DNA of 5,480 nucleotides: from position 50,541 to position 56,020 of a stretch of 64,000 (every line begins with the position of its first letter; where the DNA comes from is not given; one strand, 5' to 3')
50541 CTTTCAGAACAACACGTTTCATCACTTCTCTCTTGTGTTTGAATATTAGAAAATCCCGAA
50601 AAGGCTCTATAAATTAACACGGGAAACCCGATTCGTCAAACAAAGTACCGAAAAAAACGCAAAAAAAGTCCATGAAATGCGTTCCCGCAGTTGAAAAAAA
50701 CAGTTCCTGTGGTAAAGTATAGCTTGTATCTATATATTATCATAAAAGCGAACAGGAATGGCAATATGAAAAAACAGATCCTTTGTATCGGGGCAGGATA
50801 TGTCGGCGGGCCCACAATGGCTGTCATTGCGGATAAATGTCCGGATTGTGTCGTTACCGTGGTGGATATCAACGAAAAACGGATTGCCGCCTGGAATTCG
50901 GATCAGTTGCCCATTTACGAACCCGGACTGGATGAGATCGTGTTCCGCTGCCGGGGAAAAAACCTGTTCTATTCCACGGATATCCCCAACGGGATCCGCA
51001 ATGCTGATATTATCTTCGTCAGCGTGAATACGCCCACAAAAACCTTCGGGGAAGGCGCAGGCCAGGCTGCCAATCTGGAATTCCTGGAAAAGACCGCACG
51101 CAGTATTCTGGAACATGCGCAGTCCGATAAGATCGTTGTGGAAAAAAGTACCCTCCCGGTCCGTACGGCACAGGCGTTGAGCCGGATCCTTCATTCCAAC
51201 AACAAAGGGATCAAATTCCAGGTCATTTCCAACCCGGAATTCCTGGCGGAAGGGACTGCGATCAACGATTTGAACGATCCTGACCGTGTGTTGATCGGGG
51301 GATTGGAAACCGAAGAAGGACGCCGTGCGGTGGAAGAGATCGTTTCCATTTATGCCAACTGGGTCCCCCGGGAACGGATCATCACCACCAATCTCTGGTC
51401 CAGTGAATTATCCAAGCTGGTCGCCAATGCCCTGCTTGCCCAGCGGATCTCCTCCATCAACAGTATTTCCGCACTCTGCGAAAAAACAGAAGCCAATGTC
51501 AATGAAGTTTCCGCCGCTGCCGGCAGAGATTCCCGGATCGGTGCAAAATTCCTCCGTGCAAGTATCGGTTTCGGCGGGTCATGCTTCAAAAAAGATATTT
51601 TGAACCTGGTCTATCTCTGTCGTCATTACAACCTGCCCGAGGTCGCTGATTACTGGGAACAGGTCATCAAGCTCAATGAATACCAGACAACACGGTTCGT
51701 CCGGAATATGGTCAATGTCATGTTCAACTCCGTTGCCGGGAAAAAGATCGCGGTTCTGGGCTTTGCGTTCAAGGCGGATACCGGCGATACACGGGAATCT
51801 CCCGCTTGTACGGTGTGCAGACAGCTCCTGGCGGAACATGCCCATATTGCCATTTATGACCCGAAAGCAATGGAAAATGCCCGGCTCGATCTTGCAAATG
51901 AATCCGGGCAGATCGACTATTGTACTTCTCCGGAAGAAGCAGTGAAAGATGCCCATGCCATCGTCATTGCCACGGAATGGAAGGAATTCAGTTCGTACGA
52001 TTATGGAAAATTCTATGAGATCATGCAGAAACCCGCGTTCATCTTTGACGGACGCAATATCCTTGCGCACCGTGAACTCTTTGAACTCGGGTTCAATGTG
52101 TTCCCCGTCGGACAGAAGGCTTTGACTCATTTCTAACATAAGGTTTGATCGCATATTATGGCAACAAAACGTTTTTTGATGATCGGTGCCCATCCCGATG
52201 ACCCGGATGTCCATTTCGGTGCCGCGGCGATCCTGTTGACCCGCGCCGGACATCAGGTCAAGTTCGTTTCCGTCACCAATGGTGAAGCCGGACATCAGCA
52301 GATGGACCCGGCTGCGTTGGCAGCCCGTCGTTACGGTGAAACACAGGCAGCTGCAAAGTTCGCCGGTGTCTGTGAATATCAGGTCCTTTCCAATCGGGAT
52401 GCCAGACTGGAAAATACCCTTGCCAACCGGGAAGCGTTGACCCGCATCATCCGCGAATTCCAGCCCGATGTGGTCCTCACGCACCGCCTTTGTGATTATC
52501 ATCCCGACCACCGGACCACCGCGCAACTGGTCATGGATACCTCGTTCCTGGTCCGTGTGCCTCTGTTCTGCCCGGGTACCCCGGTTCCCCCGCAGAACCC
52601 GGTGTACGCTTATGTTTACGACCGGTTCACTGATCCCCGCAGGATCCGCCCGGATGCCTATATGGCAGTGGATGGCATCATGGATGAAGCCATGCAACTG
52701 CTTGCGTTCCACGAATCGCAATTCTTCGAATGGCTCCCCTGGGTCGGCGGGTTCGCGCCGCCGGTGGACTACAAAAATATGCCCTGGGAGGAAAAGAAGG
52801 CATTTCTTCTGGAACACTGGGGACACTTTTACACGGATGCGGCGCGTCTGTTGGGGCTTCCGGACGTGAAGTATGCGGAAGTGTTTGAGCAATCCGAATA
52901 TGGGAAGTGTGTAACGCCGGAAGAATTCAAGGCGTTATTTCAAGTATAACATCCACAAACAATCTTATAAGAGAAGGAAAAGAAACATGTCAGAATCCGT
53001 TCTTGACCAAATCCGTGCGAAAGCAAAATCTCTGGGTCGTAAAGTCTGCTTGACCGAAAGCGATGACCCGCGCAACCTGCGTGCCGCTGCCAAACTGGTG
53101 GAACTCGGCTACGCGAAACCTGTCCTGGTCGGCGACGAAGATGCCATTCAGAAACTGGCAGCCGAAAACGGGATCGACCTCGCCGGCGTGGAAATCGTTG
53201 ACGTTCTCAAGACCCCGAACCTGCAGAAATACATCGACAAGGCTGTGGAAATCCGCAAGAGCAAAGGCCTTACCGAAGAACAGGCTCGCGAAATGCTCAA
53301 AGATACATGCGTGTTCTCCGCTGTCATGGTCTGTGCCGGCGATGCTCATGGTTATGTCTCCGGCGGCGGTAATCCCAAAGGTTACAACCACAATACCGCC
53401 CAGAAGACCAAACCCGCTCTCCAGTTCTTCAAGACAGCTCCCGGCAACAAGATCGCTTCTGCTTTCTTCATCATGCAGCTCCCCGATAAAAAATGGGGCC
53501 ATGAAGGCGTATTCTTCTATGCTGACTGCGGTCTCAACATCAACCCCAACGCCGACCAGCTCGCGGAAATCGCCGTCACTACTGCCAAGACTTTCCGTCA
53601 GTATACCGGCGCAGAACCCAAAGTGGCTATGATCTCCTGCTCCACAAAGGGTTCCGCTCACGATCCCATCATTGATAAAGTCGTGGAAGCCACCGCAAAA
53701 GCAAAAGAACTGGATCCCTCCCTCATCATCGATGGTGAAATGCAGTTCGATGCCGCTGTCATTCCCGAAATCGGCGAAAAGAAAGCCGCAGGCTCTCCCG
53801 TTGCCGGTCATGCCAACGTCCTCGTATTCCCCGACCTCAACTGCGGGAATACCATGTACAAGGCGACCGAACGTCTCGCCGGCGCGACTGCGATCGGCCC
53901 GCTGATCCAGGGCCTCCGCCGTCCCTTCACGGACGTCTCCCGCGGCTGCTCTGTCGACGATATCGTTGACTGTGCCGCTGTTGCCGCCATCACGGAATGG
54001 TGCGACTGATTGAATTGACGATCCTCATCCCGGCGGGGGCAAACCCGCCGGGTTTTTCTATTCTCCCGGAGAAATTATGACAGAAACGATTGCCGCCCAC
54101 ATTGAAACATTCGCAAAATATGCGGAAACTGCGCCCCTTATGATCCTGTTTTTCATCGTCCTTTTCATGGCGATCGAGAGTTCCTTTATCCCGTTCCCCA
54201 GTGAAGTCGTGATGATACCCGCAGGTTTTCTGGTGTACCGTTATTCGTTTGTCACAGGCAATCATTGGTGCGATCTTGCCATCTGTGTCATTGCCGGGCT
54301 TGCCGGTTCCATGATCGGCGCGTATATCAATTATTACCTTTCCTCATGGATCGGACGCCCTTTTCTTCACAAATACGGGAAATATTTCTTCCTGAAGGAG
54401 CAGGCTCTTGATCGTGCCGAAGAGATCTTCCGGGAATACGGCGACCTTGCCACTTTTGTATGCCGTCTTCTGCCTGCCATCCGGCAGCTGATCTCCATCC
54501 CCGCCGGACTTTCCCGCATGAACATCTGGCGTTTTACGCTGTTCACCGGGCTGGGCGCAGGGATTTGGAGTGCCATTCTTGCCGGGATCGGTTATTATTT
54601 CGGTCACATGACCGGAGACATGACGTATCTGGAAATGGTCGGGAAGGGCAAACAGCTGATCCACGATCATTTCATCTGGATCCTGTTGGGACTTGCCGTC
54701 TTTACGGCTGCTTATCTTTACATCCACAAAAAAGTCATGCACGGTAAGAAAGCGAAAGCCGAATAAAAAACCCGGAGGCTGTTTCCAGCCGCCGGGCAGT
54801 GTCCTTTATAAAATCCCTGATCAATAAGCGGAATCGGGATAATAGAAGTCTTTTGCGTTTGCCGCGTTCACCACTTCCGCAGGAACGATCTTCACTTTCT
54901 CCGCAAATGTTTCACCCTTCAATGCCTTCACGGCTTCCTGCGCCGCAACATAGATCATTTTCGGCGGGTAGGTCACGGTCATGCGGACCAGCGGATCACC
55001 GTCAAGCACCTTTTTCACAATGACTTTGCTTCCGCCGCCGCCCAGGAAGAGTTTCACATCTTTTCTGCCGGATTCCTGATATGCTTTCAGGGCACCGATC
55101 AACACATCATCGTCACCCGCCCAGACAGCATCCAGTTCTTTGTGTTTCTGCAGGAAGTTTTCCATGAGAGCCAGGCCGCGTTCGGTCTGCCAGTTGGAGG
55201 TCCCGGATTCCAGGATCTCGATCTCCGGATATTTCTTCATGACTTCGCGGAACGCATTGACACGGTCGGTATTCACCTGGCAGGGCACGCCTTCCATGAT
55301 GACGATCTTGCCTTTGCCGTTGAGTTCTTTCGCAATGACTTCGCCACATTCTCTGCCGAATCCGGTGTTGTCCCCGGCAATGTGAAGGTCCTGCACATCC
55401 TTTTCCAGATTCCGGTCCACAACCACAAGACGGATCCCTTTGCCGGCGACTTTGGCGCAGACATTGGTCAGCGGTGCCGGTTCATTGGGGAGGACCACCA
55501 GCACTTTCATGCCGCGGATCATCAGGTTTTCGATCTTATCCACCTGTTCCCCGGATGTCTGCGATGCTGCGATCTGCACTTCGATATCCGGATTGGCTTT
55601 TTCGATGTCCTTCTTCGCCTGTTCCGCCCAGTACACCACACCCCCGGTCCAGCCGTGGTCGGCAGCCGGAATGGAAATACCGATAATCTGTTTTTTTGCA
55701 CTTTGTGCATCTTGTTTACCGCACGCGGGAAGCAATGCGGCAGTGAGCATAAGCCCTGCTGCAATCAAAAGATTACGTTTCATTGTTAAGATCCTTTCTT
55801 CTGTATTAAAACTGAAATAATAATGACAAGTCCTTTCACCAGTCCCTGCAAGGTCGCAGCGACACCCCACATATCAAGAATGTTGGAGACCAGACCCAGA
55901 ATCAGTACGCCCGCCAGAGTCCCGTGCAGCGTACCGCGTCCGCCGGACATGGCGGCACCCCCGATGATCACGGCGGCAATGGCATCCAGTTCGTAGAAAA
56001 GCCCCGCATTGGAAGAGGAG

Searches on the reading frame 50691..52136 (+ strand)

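Call 68: search_protein_families(library=pfam, proteins=[window:50691-52136:+], max_evalue=0.0001)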
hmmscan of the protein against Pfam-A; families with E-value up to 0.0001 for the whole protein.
window:50691-52136:+ (481 aa): 3 families
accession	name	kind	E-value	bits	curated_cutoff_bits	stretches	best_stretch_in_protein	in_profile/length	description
PF03721.20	UDPG_MGDP_dh_N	-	3.8e-59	199.8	27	1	29-213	2-183/187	UDP-glucose/GDP-mannose dehydrogenase family, NAD binding domain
PF03720.21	UDPG_MGDP_dh_C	-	4e-33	114.3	30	1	354-459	1-102/103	UDP-glucose/GDP-mannose dehydrogenase family, UDP binding domain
PF00984.24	UDPG_MGDP_dh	-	6.2e-30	103.6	25.4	1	236-330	1-93/94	UDP-glucose/GDP-mannose dehydrogenase family, central domain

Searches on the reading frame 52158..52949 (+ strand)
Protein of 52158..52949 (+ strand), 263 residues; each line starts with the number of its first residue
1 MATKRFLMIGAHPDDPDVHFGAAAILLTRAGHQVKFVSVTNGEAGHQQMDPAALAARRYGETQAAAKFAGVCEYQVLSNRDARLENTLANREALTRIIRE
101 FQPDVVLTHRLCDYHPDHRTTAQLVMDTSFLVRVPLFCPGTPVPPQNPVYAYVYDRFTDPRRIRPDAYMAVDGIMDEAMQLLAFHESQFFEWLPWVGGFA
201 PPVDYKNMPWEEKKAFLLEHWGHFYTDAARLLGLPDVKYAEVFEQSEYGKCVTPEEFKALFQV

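Call 68: search_protein_families(library=pfam, proteins=[window:52158-52949:+], max_evalue=0.0001)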
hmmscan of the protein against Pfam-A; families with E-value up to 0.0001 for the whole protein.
window:52158-52949:+ (263 aa): 1 family
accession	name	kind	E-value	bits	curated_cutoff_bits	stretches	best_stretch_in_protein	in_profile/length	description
PF02585.22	PIG-L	-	1.9e-27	96.7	28.2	1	7-127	1-127/129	GlcNAc-PI de-N-acetylase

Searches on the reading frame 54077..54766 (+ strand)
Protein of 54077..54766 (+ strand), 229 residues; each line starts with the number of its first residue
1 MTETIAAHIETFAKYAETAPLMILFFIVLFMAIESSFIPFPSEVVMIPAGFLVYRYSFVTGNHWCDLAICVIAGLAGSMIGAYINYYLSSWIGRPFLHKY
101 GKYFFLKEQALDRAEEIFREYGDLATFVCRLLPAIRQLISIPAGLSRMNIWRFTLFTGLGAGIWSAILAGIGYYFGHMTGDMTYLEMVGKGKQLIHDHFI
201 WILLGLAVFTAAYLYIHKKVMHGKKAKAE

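Call 100: search_protein_families(library=pfam, proteins=[window:54077-54766:+], max_evalue=0.0001)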
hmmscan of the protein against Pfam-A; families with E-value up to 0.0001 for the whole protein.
window:54077-54766:+ (229 aa): 1 family
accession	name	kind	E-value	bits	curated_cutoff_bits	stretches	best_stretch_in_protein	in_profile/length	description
PF09335.16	VTT_dom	-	6.4e-21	75.5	33.9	1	40-173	1-122/123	VTT domain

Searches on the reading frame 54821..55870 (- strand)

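Call 100: search_protein_families(library=pfam, proteins=[window:54821-55870:-], max_evalue=0.0001)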
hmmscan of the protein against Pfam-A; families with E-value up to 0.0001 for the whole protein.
window:54821-55870:- (349 aa): 2 families
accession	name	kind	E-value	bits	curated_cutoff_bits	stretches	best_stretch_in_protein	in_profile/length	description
PF13407.12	Peripla_BP_4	-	5.9e-45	154.3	35.1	1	63-320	1-257/258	Periplasmic binding protein domain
PF00532.27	Peripla_BP_1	-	4.5e-05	23.5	22.2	1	95-271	31-208/281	Periplasmic binding proteins and sugar binding domain of LacI family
